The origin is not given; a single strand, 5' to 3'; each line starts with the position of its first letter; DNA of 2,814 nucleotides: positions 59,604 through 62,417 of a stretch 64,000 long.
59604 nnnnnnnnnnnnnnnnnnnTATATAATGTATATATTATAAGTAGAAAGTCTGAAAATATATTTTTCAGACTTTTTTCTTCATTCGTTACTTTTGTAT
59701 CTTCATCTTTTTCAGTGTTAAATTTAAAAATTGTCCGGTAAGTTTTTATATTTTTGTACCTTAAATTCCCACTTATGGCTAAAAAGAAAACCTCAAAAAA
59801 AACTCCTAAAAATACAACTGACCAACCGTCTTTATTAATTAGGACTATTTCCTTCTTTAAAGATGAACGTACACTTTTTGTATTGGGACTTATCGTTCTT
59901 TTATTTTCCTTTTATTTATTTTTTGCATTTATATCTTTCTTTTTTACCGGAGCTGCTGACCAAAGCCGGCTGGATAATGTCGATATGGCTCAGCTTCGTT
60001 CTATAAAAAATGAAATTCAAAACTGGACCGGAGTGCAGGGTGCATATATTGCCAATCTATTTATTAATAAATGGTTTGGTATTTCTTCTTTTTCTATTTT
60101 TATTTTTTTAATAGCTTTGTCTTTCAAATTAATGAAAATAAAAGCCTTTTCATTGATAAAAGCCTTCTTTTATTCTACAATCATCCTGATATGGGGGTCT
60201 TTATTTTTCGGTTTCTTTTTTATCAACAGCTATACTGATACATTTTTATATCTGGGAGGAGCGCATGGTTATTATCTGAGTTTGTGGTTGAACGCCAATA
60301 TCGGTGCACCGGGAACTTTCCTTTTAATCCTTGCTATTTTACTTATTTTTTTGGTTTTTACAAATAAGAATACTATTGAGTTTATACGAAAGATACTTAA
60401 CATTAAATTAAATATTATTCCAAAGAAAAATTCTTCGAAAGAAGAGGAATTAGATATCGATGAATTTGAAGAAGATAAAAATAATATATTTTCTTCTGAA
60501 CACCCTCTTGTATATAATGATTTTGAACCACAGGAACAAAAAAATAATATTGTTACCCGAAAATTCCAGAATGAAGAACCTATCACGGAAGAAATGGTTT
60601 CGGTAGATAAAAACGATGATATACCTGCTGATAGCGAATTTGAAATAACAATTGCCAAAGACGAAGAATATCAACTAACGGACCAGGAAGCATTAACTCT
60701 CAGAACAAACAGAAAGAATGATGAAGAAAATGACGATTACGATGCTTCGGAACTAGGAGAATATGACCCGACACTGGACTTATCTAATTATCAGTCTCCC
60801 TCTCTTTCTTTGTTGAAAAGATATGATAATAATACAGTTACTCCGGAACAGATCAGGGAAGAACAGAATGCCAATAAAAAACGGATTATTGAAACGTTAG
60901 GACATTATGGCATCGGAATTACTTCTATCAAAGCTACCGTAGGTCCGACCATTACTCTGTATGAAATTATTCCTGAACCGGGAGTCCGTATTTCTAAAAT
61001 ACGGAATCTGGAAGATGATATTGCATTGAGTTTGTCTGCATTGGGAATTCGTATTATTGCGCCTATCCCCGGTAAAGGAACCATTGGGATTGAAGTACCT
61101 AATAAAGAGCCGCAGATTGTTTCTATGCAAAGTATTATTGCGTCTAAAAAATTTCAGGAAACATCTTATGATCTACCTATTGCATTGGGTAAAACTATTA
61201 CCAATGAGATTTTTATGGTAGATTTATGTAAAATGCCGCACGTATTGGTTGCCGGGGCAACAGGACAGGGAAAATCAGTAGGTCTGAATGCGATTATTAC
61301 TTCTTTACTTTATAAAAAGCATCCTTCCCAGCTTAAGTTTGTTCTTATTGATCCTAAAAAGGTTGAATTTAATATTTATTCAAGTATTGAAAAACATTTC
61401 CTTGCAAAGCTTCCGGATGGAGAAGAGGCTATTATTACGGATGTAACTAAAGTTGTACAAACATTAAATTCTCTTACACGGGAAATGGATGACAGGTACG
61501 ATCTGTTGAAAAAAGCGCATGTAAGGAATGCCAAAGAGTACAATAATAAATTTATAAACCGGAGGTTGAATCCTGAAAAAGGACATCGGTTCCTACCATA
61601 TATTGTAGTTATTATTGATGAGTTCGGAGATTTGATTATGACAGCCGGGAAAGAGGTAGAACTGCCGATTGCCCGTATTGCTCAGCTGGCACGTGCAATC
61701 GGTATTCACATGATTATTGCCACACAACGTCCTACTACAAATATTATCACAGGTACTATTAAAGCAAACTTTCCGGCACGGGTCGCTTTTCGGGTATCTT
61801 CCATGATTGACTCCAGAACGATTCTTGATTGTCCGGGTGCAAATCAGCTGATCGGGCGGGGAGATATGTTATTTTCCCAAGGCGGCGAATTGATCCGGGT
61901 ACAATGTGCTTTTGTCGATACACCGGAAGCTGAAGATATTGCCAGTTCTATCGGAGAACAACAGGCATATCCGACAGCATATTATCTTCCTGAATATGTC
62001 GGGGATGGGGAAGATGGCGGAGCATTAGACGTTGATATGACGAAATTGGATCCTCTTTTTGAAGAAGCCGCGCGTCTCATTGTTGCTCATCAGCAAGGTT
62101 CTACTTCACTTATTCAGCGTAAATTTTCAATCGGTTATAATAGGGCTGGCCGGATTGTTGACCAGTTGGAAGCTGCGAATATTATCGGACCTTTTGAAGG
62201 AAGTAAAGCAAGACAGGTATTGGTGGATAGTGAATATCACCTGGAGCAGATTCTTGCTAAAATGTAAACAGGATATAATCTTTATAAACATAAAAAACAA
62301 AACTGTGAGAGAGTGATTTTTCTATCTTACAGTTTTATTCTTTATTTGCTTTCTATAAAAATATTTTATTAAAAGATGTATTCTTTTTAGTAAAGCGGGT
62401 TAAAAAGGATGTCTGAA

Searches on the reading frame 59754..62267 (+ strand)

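Call 28: search_protein_families(library=pfam, proteins=[window:59754-62267:+])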
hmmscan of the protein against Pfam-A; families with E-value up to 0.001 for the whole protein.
window:59754-62267:+ (837 aa): 5 families
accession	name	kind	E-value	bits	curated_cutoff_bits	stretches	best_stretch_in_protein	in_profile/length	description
PF01580.24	FtsK_SpoIIIE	-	4.5e-55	186.9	24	1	460-660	4-219/221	FtsK/SpoIIIE family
PF17854.6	FtsK_alpha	-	5.2e-29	100.9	22.9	1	349-450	2-101/101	FtsK alpha domain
PF09397.16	FtsK_gamma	-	5.7e-27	93.7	30.6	1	765-824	3-62/63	Ftsk gamma domain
PF13491.11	FtsK_4TM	-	5.3e-15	55.9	23.1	1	43-213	7-169/171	4TM region of DNA translocase FtsK/SpoIIIE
PF12846.13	AAA_10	-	0.00041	19.9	27.5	0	494-538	21-61/362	AAA-like domain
